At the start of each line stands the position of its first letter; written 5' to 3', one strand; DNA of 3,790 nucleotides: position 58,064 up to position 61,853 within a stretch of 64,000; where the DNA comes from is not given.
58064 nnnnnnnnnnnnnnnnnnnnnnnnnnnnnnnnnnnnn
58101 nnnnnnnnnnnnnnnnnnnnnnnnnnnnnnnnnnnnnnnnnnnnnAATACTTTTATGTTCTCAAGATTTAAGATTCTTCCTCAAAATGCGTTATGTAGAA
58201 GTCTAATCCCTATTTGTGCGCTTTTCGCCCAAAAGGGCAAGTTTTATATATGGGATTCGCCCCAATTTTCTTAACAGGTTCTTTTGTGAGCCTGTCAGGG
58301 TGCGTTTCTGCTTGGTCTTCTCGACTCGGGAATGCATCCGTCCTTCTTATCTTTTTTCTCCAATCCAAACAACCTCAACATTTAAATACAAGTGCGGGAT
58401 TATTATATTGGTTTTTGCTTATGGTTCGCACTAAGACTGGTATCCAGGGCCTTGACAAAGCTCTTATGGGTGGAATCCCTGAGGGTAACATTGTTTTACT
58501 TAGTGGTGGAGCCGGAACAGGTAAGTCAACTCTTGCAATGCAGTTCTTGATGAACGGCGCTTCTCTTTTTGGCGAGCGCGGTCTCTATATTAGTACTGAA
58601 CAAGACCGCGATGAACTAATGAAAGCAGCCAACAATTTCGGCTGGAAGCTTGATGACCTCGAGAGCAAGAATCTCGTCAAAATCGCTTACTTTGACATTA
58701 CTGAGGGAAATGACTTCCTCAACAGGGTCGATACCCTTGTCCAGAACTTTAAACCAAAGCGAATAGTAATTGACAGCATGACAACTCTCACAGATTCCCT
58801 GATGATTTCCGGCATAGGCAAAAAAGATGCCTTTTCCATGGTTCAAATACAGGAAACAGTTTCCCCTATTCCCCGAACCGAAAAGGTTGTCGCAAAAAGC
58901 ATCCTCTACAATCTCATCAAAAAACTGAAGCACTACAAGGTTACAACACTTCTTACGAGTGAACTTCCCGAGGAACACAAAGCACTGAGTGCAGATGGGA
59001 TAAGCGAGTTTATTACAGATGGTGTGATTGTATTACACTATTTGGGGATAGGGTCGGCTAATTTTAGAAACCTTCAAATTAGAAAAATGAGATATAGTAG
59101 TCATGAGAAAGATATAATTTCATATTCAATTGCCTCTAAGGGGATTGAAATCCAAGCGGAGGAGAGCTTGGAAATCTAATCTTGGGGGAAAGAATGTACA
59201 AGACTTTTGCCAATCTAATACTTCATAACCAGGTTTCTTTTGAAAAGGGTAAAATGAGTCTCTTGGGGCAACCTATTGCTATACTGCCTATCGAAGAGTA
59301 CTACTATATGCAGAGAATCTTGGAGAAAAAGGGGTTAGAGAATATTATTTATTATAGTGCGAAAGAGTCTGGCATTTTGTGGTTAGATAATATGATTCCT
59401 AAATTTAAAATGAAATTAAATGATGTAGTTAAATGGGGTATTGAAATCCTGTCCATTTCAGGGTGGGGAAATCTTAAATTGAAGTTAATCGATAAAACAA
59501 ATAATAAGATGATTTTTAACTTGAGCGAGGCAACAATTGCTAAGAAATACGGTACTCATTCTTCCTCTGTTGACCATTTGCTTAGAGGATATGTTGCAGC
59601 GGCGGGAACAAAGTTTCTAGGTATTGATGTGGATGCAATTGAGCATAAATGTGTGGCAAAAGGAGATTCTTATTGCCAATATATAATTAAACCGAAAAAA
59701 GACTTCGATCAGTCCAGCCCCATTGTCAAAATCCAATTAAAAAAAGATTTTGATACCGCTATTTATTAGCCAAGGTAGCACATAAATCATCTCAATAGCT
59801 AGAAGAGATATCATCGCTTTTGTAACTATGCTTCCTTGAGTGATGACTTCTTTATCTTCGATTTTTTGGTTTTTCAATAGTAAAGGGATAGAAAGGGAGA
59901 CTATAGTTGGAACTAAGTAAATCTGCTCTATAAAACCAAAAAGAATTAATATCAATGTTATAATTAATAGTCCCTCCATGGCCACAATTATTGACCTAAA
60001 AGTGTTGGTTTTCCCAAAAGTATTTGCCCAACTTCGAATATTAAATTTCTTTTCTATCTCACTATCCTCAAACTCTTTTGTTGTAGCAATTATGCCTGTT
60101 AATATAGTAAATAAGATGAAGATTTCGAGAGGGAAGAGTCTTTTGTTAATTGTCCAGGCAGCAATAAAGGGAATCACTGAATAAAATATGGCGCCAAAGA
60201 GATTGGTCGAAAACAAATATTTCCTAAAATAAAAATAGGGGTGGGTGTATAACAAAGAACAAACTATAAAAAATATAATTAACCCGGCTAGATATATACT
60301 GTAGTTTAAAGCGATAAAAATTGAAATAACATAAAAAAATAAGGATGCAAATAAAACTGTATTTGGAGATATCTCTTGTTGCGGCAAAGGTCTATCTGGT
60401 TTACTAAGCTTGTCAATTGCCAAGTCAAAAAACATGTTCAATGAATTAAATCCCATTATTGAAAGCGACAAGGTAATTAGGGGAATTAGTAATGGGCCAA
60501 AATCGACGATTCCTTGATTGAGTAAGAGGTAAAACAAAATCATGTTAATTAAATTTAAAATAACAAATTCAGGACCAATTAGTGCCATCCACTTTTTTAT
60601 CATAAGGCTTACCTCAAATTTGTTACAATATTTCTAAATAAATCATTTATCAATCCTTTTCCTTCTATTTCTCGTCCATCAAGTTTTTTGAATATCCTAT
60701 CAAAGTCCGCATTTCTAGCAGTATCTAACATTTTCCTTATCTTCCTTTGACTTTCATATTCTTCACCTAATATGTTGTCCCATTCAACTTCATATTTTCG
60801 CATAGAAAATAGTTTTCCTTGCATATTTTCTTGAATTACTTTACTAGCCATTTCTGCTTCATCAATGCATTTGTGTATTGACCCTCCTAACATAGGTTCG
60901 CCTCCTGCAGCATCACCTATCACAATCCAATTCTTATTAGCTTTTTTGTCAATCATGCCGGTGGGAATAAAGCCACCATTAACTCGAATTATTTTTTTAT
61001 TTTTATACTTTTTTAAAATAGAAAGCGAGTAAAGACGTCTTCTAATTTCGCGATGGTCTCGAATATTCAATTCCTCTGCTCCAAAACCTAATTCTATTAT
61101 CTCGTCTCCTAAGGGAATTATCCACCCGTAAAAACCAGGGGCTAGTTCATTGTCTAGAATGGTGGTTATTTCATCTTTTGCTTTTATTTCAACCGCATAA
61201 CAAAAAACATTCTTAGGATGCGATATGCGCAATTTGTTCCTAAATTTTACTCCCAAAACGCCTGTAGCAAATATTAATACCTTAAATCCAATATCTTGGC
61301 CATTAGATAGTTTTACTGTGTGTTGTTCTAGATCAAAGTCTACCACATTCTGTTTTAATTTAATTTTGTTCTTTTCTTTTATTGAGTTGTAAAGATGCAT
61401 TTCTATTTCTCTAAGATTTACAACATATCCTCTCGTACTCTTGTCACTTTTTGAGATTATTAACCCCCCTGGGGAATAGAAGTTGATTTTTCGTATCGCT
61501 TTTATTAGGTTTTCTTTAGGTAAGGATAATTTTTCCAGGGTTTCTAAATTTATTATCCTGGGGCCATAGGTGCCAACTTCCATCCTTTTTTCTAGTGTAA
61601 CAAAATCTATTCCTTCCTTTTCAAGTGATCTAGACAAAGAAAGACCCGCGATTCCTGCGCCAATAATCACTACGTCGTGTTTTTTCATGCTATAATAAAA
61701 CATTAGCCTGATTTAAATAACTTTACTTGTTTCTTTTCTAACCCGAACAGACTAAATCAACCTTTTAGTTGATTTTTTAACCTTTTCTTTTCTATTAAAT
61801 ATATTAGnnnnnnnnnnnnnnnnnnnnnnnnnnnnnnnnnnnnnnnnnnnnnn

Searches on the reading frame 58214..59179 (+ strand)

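Call 85: search_protein_families(library=pfam, proteins=[window:58214-59179:+], max_evalue=0.00001)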
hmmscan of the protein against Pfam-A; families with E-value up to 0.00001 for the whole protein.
window:58214-59179:+ (321 aa): 3 families
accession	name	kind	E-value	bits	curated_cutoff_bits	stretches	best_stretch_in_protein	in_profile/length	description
PF06745.19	ATPase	-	2.8e-55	187.6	26.6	2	74-193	2-132/231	KaiC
PF13481.12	AAA_25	-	4.7e-09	36.6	27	1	74-193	16-156/195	AAA domain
PF00154.27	RecA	-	7.3e-06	26.1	27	0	74-200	34-150/262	recA bacterial DNA recombination protein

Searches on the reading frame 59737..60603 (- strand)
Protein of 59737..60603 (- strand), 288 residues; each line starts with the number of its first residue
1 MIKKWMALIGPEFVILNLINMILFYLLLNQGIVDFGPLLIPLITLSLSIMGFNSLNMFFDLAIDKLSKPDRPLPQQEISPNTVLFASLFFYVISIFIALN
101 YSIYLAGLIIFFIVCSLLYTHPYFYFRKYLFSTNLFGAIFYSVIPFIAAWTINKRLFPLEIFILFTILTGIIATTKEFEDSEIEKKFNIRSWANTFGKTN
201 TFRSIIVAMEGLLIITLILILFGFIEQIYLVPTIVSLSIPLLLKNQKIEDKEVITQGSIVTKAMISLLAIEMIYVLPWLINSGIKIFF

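Call 85: search_protein_families(library=pfam, proteins=[window:59737-60603:-], max_evalue=0.00001)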
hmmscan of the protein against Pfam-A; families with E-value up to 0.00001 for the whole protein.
window:59737-60603:- (288 aa): 1 family
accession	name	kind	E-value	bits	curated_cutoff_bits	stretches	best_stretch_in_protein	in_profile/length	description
PF01040.23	UbiA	-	8.9e-32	110.8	34.2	1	20-248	4-232/250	UbiA prenyltransferase family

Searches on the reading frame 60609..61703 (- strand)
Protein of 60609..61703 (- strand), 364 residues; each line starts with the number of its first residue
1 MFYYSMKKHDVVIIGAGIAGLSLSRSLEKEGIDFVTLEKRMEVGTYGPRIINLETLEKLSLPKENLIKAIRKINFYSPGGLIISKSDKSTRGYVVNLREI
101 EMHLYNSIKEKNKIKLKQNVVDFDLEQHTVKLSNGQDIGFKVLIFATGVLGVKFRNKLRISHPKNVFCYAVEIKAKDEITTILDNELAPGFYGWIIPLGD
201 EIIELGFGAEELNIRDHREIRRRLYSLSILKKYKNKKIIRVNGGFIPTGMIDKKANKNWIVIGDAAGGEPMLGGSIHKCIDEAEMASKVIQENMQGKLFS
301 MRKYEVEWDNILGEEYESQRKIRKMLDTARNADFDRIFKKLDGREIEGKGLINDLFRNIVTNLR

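Call 85: search_protein_families(library=pfam, proteins=[window:60609-61703:-], max_evalue=0.00001)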
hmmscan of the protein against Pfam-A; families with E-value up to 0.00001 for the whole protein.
window:60609-61703:- (364 aa): 3 families
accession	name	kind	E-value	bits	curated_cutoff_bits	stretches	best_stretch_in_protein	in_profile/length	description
PF07992.20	Pyr_redox_2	-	5.1e-09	36.4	26.1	1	9-150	1-110/291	Pyridine nucleotide-disulphide oxidoreductase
PF05834.18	Lycopene_cycl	-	1.1e-06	28.5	23.4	0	10-40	1-33/380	Lycopene cyclase protein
PF01266.30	DAO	-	2.8e-06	27.5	27.9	0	10-44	1-35/353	FAD dependent oxidoreductase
